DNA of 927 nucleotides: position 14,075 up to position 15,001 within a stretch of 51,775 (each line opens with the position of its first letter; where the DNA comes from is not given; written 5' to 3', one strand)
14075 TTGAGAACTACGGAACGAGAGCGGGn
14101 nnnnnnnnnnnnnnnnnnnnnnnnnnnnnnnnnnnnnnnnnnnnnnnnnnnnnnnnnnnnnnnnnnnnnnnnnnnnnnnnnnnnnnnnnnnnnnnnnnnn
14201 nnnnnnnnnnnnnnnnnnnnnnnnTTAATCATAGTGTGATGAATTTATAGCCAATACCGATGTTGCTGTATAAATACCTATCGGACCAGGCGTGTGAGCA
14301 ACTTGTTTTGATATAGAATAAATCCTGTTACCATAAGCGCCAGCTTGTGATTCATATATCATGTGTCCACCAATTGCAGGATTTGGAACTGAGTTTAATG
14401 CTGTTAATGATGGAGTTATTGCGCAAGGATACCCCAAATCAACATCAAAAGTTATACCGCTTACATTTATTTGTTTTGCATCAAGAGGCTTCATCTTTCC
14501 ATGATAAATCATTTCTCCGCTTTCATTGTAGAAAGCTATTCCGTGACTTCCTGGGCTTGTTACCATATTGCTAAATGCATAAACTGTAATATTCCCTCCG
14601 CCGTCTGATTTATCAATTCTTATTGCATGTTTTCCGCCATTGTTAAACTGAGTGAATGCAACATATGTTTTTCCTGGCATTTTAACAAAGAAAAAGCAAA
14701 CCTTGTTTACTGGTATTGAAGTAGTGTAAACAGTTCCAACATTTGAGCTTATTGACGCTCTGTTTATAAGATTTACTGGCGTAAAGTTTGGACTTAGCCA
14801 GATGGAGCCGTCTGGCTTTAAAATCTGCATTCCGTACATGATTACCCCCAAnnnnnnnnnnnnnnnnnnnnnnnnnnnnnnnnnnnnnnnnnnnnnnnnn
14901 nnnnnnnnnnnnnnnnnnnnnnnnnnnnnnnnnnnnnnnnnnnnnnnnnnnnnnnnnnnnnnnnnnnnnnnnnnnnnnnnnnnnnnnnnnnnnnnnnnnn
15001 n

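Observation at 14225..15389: Reverse-strand AT-rich locus downstream of gpJ: candidate receptor-binding proteins plus a lipoprotein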

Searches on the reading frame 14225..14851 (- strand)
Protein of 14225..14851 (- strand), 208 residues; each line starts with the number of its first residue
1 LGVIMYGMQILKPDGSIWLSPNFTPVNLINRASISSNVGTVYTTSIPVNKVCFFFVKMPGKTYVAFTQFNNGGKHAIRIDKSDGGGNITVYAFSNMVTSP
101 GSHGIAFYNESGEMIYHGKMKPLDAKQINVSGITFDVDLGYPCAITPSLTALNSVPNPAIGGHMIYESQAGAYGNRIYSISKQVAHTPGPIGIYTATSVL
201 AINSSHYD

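Call 4: search_protein_families(library=pfam, proteins=[window:14225-14851:-], max_evalue=1)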
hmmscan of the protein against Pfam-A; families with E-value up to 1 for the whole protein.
window:14225-14851:- (208 aa): 0 families

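Call 5: search_protein_families(library=phrogs, proteins=[window:14225-14851:-], max_evalue=0.01)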
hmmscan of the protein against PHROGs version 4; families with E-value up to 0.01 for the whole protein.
window:14225-14851:- (208 aa): 4 families
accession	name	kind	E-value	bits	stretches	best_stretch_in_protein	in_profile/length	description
phrog_425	-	moron, auxiliary metabolic gene and host takeover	7.9e-50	170.8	1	4-208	2-224/224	membrane associated protein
phrog_4062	-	unknown function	2e-06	28.6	1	27-123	24-125/230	-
phrog_6061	-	unknown function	0.00025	22.3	1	62-124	83-145/263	-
phrog_1265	-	moron, auxiliary metabolic gene and host takeover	0.0048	17.1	1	78-173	201-274/332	membrane protein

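Call 15: search_solved_structures(query=window:14225-14839:-, max_evalue=1)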
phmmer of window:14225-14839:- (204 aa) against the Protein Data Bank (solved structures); distinct sequences matched with E-value up to 1: 0.

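Call 28: find_homologous_proteins(query=window:14225-14839:-, max_evalue=0.001)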
Query window:14225-14839:- (204 aa): 12 proteins with E <= 0.001 among 59 candidates.
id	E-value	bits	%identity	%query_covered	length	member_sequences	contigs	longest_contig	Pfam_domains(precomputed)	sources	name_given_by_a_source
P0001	1.5e-117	409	89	100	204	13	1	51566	-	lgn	-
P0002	1.0e-102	360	75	100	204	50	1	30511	-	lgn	-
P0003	7.8e-100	351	74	100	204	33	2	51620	-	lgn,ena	-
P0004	1.8e-90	320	69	100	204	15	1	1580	-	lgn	-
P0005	1.4e-88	314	67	100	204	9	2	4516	-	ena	-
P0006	1.1e-85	305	64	100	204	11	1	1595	-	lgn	-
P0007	8.5e-72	259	58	100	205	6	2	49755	-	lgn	-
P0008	3.0e-71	257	58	100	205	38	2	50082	-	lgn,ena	-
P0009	3.7e-66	241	55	100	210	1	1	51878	-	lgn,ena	-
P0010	1.3e-46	177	44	100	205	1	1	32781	-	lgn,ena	-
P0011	4.6e-45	172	43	100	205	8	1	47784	-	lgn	-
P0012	2.7e-43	166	43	100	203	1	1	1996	-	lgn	-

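Call 41: predict_structure(alignment_id=A3)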
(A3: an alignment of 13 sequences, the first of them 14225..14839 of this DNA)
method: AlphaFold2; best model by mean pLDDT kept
length: 204 residues; sequences in the alignment: 13
mean_pLDDT: 76.6   pTM: 0.72
mean pLDDT of the five models: 76.6, 73.6, 68.2, 60.6, 56.5
residues with pLDDT >= 90: 91; 70-90: 58; 50-70: 10; < 50: 45
segments of 3 or more residues with pLDDT < 50: 1-9, 11-22, 93-106, 108-117
pLDDT, mean of each block of 10 residues (from residue 1): 38 38 73 95 83 92 94 92 88 41 40 46 82 92 87 92 92 93 87 85 75
secondary structure, 60 per line:
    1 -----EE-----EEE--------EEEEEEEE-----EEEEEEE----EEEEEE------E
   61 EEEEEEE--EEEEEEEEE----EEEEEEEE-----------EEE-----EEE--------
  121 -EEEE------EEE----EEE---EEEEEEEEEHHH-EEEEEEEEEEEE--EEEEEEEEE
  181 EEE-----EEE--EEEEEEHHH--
elements in order: E13-15 E24-31 E37-43 E48-53 E60-67 E70-78 E83-90 E102-104 E110-112 E122-125 E132-134 E139-141 E145-153 E158-169 E172-183 E189-191 E194-199

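Call 47: fold_search(model_id=the predicted structure, library=pdb)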
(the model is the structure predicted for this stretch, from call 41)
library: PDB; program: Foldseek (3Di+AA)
matches with E <= 10: 407; with E <= 0.001: 0
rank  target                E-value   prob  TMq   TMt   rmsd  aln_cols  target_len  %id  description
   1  3bps_A                1.2e-02  0.80  0.26  0.16  11.8       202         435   15  PCSK9:EGF-A complex (released 2008-02-12)
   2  7kfa_B                2.7e-02  0.69  0.26  0.14  16.2       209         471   11  PCSK9 in complex with PCSK9i a 13mer cyclic peptide LDLR disruptor (released 2021-11-10)
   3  8vdv_B                5.8e-02  0.60  0.28  0.16  17.9       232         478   12  pcsk9 in complex with inhibitor (released 2025-03-26)
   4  7anq_A                6.1e-02  0.54  0.26  0.25  17.9       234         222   13  Complete PCSK9 C-ter domain in complex with VHH P1.40 (released 2021-10-20)
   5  2p4e_A                6.4e-02  0.41  0.25  0.13  17.5       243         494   14  Crystal Structure of PCSK9 (released 2007-04-10)
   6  6u36_B                6.7e-02  0.44  0.25  0.14  15.6       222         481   12  PCSK9 in complex with a Fab and compound 14 (released 2019-11-06)
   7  3sqo_A                7.1e-02  0.30  0.23  0.12  17.7       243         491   12  PCSK9 J16 Fab complex (released 2012-05-16)
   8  3p5b_A                7.4e-02  0.60  0.28  0.14  15.9       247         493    9  The structure of the LDLR/PCSK9 complex reveals the receptor in an extended conformation (released 2011-10-26)
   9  4ne9_A                7.8e-02  0.47  0.27  0.15  17.2       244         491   13  PCSK9 in complex with LDLR peptide (released 2014-09-10)
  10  6u2f_A                7.8e-02  0.47  0.26  0.12  17.2       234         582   12  PCSK9-Fab 7G7 complex bound to cis-1-amino-4-phenylcyclohexaneacyl-WNLK(hR)IGLLR - NH2 (released 2020-02-05)
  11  8wfr_B                8.2e-02  0.44  0.26  0.15  16.5       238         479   13  The Crystal Structure of PCSK9 from Biortus. (released 2023-11-22)
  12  3gcw_A                8.6e-02  0.57  0.29  0.17  10.3       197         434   14  PCSK9:EGFA(H306Y) (released 2009-03-03)
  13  6u2p_B                8.6e-02  0.33  0.25  0.15  17.8       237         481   12  PCSK9 in complex with compound 5 (released 2019-11-06)
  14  4k8r_B                9.6e-02  0.38  0.27  0.15  17.6       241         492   12  An Antibody Against the C-terminal Domain of PCSK9 lowers LDL Cholesterol Levels in vivo (released 2013-05-08)
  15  5kon_A                9.6e-02  0.18  0.20  0.14  19.8       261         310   12  Protruding domain of GII.4 human norovirus isolate 08-14 (released 2017-05-24)
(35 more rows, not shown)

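Call 48: search_dna_similar(query=window:14225-14839:-, collection=phages, mode=protein, max_evalue=0.001, rows=spread, max_rows=50)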
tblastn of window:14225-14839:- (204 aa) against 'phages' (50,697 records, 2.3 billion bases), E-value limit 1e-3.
Records with a match: 389; places in all: 390; records where one place covers at least 80% of the query: 322.
Best place of each record, by identity: >=99% 1; 60-80% 80; <60% 308.
By first word of the organism name: Escherichia 150; Klebsiella 102; Stx2a-converting 77; Stx2-converting 12; Enterobacteria 11; Shigella 8; Stx 6; Campylobacter 5; Stx1 4; Pectobacterium 2; and 10 more.
By host as written in the record: - 125; Klebsiella pneumoniae 40; Escherichia coli 25; Escherichia coli K-12 MG1655 23; Escherichia coli K-12 MG1655 del pstSCAB-phoU::kan 7; Escherichia coli K514 7; Escherichia coli K514 (EHEC) 7; Campylobacter jejuni 5; and 102 more.
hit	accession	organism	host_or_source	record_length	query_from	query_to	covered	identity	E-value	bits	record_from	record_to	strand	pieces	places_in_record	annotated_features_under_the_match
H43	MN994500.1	Phage NBSal001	-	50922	1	204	100%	99.5%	3e-132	414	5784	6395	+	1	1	hypothetical protein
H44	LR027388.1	Escherichia phage vB_Eco_mar001J1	sea water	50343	1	204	100%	76.0%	9e-106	338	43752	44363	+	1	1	hypothetical protein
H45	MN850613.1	Escherichia phage tonnikala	Escherichia coli K-12 MG1655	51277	1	204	100%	76.0%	9e-106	338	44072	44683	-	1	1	hypothetical protein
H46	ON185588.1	Escherichia phage EC195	Escherichia coli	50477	1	204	100%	75.0%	3e-105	337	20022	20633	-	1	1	hypothetical protein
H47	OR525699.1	Escherichia phage vB-Eco-KMB46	Escherichia coli KMB575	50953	1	204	100%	75.0%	3e-105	337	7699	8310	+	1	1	hypothetical protein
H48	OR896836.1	Escherichia phage MartyMcPhage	Escherichia coli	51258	1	204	100%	75.0%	3e-105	337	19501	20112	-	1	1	membrane associated protein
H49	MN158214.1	Escherichia phage BEBK14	Escherichia coli K514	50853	1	204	100%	74.5%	2e-105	337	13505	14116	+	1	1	hypothetical protein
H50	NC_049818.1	Escherichia phage tonijn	Escherichia coli K-12 MG1655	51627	1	204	100%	74.5%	2e-103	332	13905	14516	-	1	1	membrane associated protein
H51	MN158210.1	Escherichia phage BEK12A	Escherichia coli K514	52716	1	204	100%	74.0%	4e-101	325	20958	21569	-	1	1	hypothetical protein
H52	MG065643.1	Campylobacter phage E6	Campylobacter jejuni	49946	1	204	100%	68.6%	6e-92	299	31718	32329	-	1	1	record has no annotation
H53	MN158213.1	Escherichia phage BEK2-2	Escherichia coli K514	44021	1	204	100%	63.7%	7e-88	287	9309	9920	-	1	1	hypothetical protein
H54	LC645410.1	Stx2a-converting phage Stx2_PV11-77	-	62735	1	204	100%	47.6%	5e-46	167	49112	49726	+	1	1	none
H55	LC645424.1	Stx2a-converting phage Stx2_12E109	-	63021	1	204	100%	47.6%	5e-46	167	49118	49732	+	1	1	none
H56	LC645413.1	Stx2a-converting phage Stx2_131990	-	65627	1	204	100%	47.6%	5e-46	167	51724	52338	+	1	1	none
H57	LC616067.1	Stx2a-converting phage Stx2_356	-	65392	1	204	100%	47.1%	2e-45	165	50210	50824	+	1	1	none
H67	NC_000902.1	Enterobacteria phage VT2-Sakai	Escherichia coli O157:H7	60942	1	204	100%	46.6%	2e-45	165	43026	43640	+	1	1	membrane associated protein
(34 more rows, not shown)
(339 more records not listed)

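Call 50: get_annotated_region(hit=H67, flank=6000)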
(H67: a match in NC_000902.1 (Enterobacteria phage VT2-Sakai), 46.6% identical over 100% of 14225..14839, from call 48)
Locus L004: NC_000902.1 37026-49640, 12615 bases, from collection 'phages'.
description: Enterobacteria phage VT2-Sakai, complete genome.
organism: Enterobacteria phage VT2-Sakai (NCBI taxid 97081)
taxonomy: Viruses; Duplodnaviria; Heunggongvirae; Uroviricota; Caudoviricetes; Sepvirinae; Traversvirus; Traversvirus II
host: Escherichia coli O157:H7; source: -; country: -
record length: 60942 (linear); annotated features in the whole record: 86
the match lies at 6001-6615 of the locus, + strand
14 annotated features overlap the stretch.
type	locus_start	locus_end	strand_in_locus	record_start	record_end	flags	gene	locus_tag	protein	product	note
CDS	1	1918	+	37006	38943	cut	-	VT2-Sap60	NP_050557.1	tail fiber protein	orf58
CDS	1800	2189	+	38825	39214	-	-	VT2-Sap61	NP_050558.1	tail fiber protein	orf59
CDS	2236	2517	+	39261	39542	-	-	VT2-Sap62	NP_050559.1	hypothetical protein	orf60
CDS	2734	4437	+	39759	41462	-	-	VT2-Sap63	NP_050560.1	hypothetical protein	orf61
CDS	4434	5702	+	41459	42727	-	-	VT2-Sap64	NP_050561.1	tail fiber protein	orf62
CDS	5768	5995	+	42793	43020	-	-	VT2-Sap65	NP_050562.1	outer membrane protein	orf63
CDS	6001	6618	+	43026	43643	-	-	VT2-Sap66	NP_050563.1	membrane associated protein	orf64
CDS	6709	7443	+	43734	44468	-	lom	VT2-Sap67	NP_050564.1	Lom outer membrane protein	-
CDS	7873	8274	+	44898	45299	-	-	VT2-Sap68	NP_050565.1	hypothetical protein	orf66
CDS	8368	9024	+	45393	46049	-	-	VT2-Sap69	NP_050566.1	hypothetical protein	orf67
CDS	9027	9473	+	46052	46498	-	-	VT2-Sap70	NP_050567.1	hypothetical protein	orf68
CDS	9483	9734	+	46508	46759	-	-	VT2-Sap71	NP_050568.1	bacteriocin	orf69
CDS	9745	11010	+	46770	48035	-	-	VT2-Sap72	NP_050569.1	hypothetical protein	orf70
CDS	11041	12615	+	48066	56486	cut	-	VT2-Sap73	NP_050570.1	LPD5 domain-containing protein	orf71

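Call 74: fold_search(model_id=the predicted structure, library=viral)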
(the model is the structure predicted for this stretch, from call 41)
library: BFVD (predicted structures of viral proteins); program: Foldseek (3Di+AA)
matches with E <= 10: 1095; with E <= 0.001: 14
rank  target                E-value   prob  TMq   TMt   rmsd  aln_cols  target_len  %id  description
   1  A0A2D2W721            5.0e-09  1.00  0.49  0.46  12.0       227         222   23  Uncharacterized protein [Pectobacterium phage DU_PP_V]
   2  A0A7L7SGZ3            7.9e-09  1.00  0.53  0.53  13.0       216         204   20  Uncharacterized protein [Proteus phage 3H10_20]
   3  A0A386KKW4            1.3e-07  1.00  0.53  0.44  12.0       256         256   14  Uncharacterized protein [Acinetobacter phage vB_AbaM_B09_Aci02-2]
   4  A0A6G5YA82            1.4e-07  1.00  0.49  0.43  11.7       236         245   12  (no name in the UniProt tables at hand)
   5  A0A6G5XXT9            4.6e-07  1.00  0.51  0.44  12.3       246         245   13  (no name in the UniProt tables at hand)
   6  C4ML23                4.8e-07  1.00  0.41  0.38  11.6       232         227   15  p23 [Xanthomonas phage phiL7]
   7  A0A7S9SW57            1.1e-06  1.00  0.51  0.35  15.0       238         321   15  Uncharacterized protein [Providencia phage PSTCR7]
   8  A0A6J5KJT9            6.0e-05  1.00  0.46  0.33  14.2       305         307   14  Uncharacterized protein [uncultured Caudovirales phage]
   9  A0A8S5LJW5            1.0e-04  1.00  0.47  0.39  12.0       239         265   11  Uncharacterized protein [Siphoviridae sp. ctXPh6]
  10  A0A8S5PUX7            1.2e-04  1.00  0.41  0.27  12.0       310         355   12  Uncharacterized protein [Siphoviridae sp. ctJER10]
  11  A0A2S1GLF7            1.6e-04  1.00  0.46  0.32   7.6       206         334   15  (no name in the UniProt tables at hand)
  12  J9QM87                1.6e-04  1.00  0.47  0.33  11.2       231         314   16  Uncharacterized protein [Pectobacterium phage My1]
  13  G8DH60                1.6e-04  1.00  0.46  0.35  10.6       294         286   11  (no name in the UniProt tables at hand)
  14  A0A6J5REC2            2.0e-04  1.00  0.52  0.22  13.9       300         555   12  Bulb-type lectin domain containing protein [uncultured Caudovirales phage]
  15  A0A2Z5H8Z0            3.1e-03  0.99  0.36  0.34  13.4       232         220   10  Uncharacterized protein [Pseudomonas phage phCDa]
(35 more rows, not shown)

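Call 89: search_protein_families(library=ncbifam, proteins=[window:14225-14839:-], max_evalue=0.1)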
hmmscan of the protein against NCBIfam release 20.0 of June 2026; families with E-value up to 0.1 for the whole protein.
window:14225-14839:- (204 aa): 1 family
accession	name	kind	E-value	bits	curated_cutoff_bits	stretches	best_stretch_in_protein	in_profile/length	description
NF052453.1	MthilOxMtoX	equivalog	0.02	13.3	650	1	82-135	127-180/408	methanethiol oxidase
